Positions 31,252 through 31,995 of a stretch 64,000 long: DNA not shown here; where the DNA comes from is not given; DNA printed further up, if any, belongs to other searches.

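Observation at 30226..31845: Coupled beta-CASP metallo-beta-lactamase nuclease and ParB/Srx-like domain protein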

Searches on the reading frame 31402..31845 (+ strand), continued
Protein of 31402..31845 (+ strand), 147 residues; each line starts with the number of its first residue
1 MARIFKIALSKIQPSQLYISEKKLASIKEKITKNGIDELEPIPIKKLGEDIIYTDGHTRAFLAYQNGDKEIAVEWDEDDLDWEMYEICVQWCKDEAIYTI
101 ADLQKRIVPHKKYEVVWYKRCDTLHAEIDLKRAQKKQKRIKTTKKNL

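Call 62: search_protein_representatives(alignment_id=A1)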
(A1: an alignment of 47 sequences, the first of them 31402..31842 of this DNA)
Query: 47 sequences, 137 profile positions. Proteins with E-value up to 0.001 (for the whole library): 647; up to 1e-10: 388; up to 1e-30: 96. The best 150 are listed.
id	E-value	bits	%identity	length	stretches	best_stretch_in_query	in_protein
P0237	3.5e-55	202.0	-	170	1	2-135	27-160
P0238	1.2e-46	174.3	-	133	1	1-130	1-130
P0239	2.3e-46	173.4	-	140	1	1-136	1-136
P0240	5.2e-46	172.3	-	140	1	1-134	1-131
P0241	6.5e-46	172.0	-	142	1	5-131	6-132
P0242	1.4e-44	167.7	-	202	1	4-135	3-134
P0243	1.5e-44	167.5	-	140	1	2-133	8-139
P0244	2.4e-44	166.9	-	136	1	1-132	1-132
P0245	2.4e-44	166.9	-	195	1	3-133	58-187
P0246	1.2e-43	164.6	-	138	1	1-134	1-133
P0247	1.3e-43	164.5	-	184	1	4-134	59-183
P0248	1.5e-43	164.3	-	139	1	2-132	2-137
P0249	1.7e-43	164.1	-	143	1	4-129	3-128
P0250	2.6e-43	163.6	-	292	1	3-132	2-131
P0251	6.1e-43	162.3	-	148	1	2-134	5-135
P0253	8.7e-43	161.8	-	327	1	2-130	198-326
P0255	4.8e-42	159.4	-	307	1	3-130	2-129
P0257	2.4e-41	157.2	-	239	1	3-131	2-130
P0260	3.1e-41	156.8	-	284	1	7-131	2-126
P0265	7.6e-40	152.3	-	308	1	4-134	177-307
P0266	1.3e-39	151.6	-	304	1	3-135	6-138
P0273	1.0e-37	145.4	-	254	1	6-135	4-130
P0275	5.3e-37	143.1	-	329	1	3-128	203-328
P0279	1.9e-36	141.3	-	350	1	8-135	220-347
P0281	8.6e-36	139.2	-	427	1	4-135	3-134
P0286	4.3e-35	136.9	-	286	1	5-128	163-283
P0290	1.3e-34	135.4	-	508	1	3-125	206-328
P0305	2.6e-33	131.2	-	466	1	7-130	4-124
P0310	5.4e-33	130.1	-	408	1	6-133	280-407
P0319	5.0e-32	127.0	-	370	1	2-133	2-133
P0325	3.0e-31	124.5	-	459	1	6-130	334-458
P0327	3.7e-31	124.2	-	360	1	8-135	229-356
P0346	1.4e-29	119.0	-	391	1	5-124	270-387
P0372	4.3e-27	111.0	-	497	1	2-124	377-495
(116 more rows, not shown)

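Call 63: search_protein_families(library=pfam, proteins=[P0250, P0253, P0255, P0260, P0265, P0266, P0275, P0279, P0281, P0290], max_evalue=0.001)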
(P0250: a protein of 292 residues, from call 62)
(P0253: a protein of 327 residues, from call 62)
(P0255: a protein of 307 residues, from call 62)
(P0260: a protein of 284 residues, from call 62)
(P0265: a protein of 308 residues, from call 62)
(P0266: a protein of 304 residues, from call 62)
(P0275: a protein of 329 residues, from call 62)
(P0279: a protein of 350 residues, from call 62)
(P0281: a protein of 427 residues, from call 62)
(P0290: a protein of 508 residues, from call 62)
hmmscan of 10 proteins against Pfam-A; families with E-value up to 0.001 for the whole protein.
P0250 (292 aa): 3 families
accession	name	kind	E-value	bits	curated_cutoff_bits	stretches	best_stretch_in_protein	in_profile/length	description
PF13673.13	Acetyltransf_10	-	3.7e-07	30.6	23.6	1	165-240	20-92/128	Acetyltransferase (GNAT) domain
PF00583.31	Acetyltransf_1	-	6.1e-07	30.2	20.7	1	177-241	34-99/116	Acetyltransferase (GNAT) family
PF13508.13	Acetyltransf_7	-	2.1e-05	25.2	27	1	185-264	11-82/84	Acetyltransferase (GNAT) domain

P0253 (327 aa): 2 families
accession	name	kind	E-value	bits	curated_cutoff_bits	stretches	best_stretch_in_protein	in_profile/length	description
PF00881.29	Nitroreductase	-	1.8e-16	61.2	23.5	1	11-171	3-166/167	Nitroreductase family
PF14512.11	TM1586_NiRdase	-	7.5e-10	39.2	27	0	130-193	91-153/215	Putative TM nitroreductase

P0255 (307 aa): 3 families
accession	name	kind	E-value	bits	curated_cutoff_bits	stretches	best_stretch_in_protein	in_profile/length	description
PF13673.13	Acetyltransf_10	-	0.00012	22.4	23.6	1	165-228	20-78/128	Acetyltransferase (GNAT) domain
PF00583.31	Acetyltransf_1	-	0.00055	20.6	20.7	0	174-225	31-83/116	Acetyltransferase (GNAT) family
PF13508.13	Acetyltransf_7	-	0.00088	20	27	0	177-226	4-56/84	Acetyltransferase (GNAT) domain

P0260 (284 aa): 3 families
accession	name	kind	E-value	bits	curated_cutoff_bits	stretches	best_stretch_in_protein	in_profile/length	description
PF13508.13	Acetyltransf_7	-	1.5e-12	48.1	27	1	173-261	3-83/84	Acetyltransferase (GNAT) domain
PF00583.31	Acetyltransf_1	-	8.6e-12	45.8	20.7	1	162-238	22-100/116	Acetyltransferase (GNAT) family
PF13673.13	Acetyltransf_10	-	1.5e-09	38.4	23.6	1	171-264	29-111/128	Acetyltransferase (GNAT) domain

P0265 (308 aa): 3 families
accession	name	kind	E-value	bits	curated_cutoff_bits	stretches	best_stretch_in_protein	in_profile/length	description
PF00583.31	Acetyltransf_1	-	1.3e-11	45.2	20.7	1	35-139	21-116/116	Acetyltransferase (GNAT) family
PF13508.13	Acetyltransf_7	-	1.5e-09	38.5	27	1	50-140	3-83/84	Acetyltransferase (GNAT) domain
PF13673.13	Acetyltransf_10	-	9.7e-06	26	23.6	1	44-142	25-110/128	Acetyltransferase (GNAT) domain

P0266 (304 aa): 5 families
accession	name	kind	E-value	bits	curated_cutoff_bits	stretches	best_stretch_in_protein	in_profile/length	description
PF00583.31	Acetyltransf_1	-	2.2e-11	44.5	20.7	1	214-300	32-116/116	Acetyltransferase (GNAT) family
PF08445.16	FR47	-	1.6e-07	31.6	22.1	1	250-300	28-77/86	FR47-like protein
PF13508.13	Acetyltransf_7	-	7.6e-07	29.9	27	1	217-301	5-83/84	Acetyltransferase (GNAT) domain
PF13302.13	Acetyltransf_3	-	9.3e-06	26.8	25.4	1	167-301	7-138/138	Acetyltransferase (GNAT) domain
PF13673.13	Acetyltransf_10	-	0.00046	20.6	23.6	1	250-302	58-109/128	Acetyltransferase (GNAT) domain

P0275 (329 aa): 4 families
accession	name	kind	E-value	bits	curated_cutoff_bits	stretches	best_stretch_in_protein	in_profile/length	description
PF13302.13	Acetyltransf_3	-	4.4e-18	66.8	25.4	1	20-164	2-138/138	Acetyltransferase (GNAT) domain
PF13523.12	Acetyltransf_8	-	6.4e-12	45.8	27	1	27-164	3-138/145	Acetyltransferase (GNAT) domain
PF00583.31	Acetyltransf_1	-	4.6e-08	33.8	20.7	1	33-163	4-116/116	Acetyltransferase (GNAT) family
PF13508.13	Acetyltransf_7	-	3.4e-05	24.6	27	1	70-164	3-83/84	Acetyltransferase (GNAT) domain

P0279 (350 aa): 10 families
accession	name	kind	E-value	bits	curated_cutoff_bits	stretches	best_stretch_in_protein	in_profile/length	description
PF13649.12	Methyltransf_25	-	1.5e-18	67.7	27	1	45-140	1-97/97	Methyltransferase domain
PF08241.18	Methyltransf_11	-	1.3e-17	64.6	21.2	1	47-143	2-94/95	Methyltransferase domain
PF13489.12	Methyltransf_23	-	4.9e-16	59.3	27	1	26-191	6-155/164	Methyltransferase domain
PF13847.12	Methyltransf_31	-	6.1e-15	55.6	27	1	43-145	5-110/145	Methyltransferase domain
PF08242.18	Methyltransf_12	-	3.9e-13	50.4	30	1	47-141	2-97/98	Methyltransferase domain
PF05175.20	MTS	-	3.7e-06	27.1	23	1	24-110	14-101/170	Methyltransferase small domain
PF01209.24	Ubie_methyltran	-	2.4e-05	24.2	20.1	1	39-152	45-158/233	ubiE/COQ5 methyltransferase family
PF02353.26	CMAS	-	3.6e-05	23.7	27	1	42-156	63-176/273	Mycolic acid cyclopropane synthetase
PF00891.24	Methyltransf_2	-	5e-05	23.2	22.3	1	29-158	50-178/210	O-methyltransferase domain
PF03848.20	TehB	-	6.7e-05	22.8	20.4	1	45-153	34-141/193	Tellurite resistance protein TehB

P0281 (427 aa): 0 families

P0290 (508 aa): 3 families
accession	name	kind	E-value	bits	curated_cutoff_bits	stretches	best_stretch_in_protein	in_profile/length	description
PF13302.13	Acetyltransf_3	-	2.3e-16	61.2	25.4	1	20-168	2-138/138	Acetyltransferase (GNAT) domain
PF13523.12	Acetyltransf_8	-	1.9e-10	41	27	1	27-169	3-139/145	Acetyltransferase (GNAT) domain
PF00583.31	Acetyltransf_1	-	8.3e-08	33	20.7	1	69-167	28-116/116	Acetyltransferase (GNAT) family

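Call 64: search_protein_families(library=pfam, proteins=[P0305, P0310, P0319, P0325, P0327, P0346, P0372, P0257, P0273, P0286], max_evalue=0.001)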
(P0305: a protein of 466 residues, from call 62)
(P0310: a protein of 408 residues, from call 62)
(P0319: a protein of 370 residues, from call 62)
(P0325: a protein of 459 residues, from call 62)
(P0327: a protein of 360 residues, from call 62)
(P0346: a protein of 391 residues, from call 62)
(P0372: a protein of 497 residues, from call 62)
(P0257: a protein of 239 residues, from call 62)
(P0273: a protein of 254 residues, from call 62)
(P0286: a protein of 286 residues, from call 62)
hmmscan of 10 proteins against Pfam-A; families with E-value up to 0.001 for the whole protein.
P0305 (466 aa): 4 families
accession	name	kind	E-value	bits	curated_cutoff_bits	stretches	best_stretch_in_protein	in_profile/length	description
PF00583.31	Acetyltransf_1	-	2.4e-20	73.4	20.7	2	321-443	5-116/116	Acetyltransferase (GNAT) family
PF13508.13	Acetyltransf_7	-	4.6e-15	56.2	27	2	358-444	7-83/84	Acetyltransferase (GNAT) domain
PF13673.13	Acetyltransf_10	-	5.6e-12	46.2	23.6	1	358-450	35-114/128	Acetyltransferase (GNAT) domain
PF08445.16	FR47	-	0.00027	21.3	22.1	1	384-448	21-82/86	FR47-like protein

P0310 (408 aa): 1 family
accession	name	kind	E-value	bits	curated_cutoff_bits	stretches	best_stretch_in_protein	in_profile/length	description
PF00398.26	RrnaAD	-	1.3e-42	146.2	24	1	18-261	3-259/263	Ribosomal RNA adenine dimethylase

P0319 (370 aa): 1 family
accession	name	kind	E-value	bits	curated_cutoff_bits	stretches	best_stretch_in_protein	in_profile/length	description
PF08238.18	Sel1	-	9.1e-32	108.8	30.7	3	239-274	1-36/36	Sel1 repeat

P0325 (459 aa): 5 families
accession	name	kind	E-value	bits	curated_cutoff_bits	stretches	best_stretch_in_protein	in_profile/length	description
PF00293.34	NUDIX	-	5e-17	62.6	21.1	1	193-297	9-121/134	NUDIX domain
PF14815.12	NUDIX_4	-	7.4e-05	23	35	1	211-296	27-100/113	NUDIX domain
PF00004.35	AAA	-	0.00022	22.1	21.2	0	8-63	1-56/131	ATPase family associated with various cellular activities (AAA)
PF13671.12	AAA_33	-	0.00024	21.8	27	1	8-42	2-36/143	AAA domain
PF13238.12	AAA_18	-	0.00026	21.9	29.4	0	8-45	1-25/128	AAA domain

P0327 (360 aa): 1 family
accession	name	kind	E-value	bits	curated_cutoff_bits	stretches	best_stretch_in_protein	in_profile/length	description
PF00882.24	Zn_dep_PLPC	-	1.6e-06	28.6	26.8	1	7-98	2-94/167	Zinc dependent phospholipase C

P0346 (391 aa): 4 families
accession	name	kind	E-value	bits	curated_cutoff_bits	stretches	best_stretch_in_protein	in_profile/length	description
PF13855.12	LRR_8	-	4.5e-18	65.2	27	2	70-125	3-58/61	Leucine rich repeat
PF23598.1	LRR_14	-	3.1e-08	33.2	40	1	47-146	49-142/353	Leucine-rich repeat region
PF13306.12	LRR_5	-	2.6e-07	31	27.7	1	69-190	12-125/127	BspA type Leucine rich repeat region (6 copies)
PF12799.13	LRR_4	-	5.8e-07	30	27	1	93-133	2-41/44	Leucine Rich repeats (2 copies)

P0372 (497 aa): 3 families
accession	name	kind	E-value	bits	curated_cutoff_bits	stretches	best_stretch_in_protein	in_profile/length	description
PF00817.25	IMS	-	3.2e-54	183.3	23.2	1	7-154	1-148/148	impB/mucB/samB family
PF11799.13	IMS_C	-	9.7e-23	81.1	20.7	1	243-352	2-108/109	impB/mucB/samB family C-terminal domain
PF11798.14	IMS_HHH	-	7e-06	26.4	24.4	1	167-197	2-32/32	IMS family HHH motif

P0257 (239 aa): 1 family
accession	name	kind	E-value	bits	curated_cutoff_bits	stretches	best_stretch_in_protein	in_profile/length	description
PF13673.13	Acetyltransf_10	-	0.0003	21.2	23.6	1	159-236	11-86/128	Acetyltransferase (GNAT) domain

P0273 (254 aa): 1 family
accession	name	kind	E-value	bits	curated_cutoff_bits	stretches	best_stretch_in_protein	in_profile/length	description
PF07883.17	Cupin_2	-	3.9e-09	36.5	27.2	1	193-241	10-57/70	Cupin domain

P0286 (286 aa): 4 families
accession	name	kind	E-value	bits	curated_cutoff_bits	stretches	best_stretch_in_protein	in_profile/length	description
PF00583.31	Acetyltransf_1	-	4.6e-09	37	20.7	1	98-147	68-116/116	Acetyltransferase (GNAT) family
PF13302.13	Acetyltransf_3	-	3.1e-08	34.9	25.4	1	18-147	2-137/138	Acetyltransferase (GNAT) domain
PF08445.16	FR47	-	7.6e-05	23.1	22.1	1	99-152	31-82/86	FR47-like protein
PF13508.13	Acetyltransf_7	-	8.1e-05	23.4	27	1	98-148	37-83/84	Acetyltransferase (GNAT) domain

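Call 66: search_protein_families(library=pfam, alignment_id=A3, max_evalue=0.001)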
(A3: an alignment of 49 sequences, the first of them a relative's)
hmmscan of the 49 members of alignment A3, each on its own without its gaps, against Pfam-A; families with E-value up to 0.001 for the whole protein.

A. member 1, P0242 (202 aa): 0 families

B. families by the number of members that match (of 49 scanned): 40 families (the first 25 are shown)
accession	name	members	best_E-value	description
PF00583.31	Acetyltransf_1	20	2.4e-20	Acetyltransferase (GNAT) family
PF13508.13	Acetyltransf_7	18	4.6e-15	Acetyltransferase (GNAT) domain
PF13673.13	Acetyltransf_10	13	5.6e-12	Acetyltransferase (GNAT) domain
PF13302.13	Acetyltransf_3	7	4.4e-18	Acetyltransferase (GNAT) domain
PF08445.16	FR47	6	1.6e-07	FR47-like protein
PF13523.12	Acetyltransf_8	4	6.4e-12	Acetyltransferase (GNAT) domain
PF00293.34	NUDIX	2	3.8e-17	NUDIX domain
PF19638.4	DUF6141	2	1.1e-06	Family of unknown function (DUF6141)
PF00817.25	IMS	1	3.2e-54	impB/mucB/samB family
PF02464.23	CinA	1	7.4e-47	Competence-damaged protein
PF00398.26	RrnaAD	1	1.3e-42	Ribosomal RNA adenine dimethylase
PF08238.18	Sel1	1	9.1e-32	Sel1 repeat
PF11799.13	IMS_C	1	9.7e-23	impB/mucB/samB family C-terminal domain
PF13649.12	Methyltransf_25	1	1.5e-18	Methyltransferase domain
PF13855.12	LRR_8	1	4.5e-18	Leucine rich repeat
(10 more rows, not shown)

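Call 67: list_cluster_members(proteins=[P0260, P0265, P0275, P0305, P0290, P0372, P0310, P0325, P0253, P0281])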
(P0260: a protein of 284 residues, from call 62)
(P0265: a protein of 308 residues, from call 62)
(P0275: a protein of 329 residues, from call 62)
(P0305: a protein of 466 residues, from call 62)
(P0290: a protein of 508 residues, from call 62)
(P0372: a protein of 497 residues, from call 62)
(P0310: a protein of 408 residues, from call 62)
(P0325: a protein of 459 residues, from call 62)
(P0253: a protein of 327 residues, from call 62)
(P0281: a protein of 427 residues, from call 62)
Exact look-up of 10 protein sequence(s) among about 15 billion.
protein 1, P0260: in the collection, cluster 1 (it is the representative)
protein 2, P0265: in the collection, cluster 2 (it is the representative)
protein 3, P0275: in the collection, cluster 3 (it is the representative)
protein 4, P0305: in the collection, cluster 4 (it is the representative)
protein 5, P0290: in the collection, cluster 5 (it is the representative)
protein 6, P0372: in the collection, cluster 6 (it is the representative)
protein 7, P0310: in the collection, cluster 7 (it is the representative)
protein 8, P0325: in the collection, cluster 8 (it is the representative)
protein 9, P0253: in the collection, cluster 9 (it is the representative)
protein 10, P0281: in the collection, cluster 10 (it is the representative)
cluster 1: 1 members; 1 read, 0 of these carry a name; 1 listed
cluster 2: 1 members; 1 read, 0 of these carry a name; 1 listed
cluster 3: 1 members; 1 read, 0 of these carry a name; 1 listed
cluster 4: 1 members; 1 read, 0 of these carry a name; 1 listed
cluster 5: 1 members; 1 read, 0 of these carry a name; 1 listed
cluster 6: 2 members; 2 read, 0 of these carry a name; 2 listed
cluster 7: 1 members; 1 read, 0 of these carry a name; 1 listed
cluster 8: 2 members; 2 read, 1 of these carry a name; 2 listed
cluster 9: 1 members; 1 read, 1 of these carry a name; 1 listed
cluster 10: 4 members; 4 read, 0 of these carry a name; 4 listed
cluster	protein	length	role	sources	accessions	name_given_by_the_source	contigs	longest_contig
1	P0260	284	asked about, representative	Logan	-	-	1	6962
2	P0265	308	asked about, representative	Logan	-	-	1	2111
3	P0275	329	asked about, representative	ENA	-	-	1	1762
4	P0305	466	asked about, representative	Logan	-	-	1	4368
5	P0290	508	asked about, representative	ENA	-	-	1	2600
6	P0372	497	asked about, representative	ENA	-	-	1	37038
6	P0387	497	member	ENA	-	-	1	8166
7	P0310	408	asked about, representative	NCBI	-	-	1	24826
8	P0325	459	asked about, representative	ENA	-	-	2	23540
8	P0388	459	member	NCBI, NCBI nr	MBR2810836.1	MAG: NUDIX domain-containing protein [Solobacterium sp.] | NUDIX domain-containing protein [Solobacterium sp.]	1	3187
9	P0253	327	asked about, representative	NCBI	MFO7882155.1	MAG: nitroreductase family protein [Kosmotogaceae bacterium]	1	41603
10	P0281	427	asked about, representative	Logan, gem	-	-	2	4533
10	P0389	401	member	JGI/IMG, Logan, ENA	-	-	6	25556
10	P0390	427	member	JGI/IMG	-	-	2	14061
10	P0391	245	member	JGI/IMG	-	-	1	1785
